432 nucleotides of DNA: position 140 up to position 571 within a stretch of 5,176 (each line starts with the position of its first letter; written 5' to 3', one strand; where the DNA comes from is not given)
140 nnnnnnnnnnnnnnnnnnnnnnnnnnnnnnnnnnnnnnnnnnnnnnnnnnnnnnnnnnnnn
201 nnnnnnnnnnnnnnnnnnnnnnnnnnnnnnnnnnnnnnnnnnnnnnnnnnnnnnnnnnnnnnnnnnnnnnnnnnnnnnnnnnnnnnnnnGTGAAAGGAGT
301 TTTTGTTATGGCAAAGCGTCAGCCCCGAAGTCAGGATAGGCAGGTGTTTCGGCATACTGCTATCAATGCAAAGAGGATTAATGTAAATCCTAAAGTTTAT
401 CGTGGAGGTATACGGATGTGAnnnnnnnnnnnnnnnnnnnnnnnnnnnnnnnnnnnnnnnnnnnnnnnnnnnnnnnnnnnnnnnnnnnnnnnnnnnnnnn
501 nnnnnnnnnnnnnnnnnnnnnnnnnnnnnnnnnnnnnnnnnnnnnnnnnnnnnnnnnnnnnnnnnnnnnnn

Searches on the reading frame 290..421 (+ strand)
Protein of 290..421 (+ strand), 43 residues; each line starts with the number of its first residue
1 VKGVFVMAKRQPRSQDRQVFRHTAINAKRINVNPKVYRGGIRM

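Call 103: search_protein_families(library=phrogs, proteins=[window:290-421:+], max_evalue=0.001)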
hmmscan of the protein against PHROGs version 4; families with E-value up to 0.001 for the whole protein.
window:290-421:+ (43 aa): 1 family
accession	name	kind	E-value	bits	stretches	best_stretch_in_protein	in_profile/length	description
phrog_10695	-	unknown function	0.00016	22.7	1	9-43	5-39/39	-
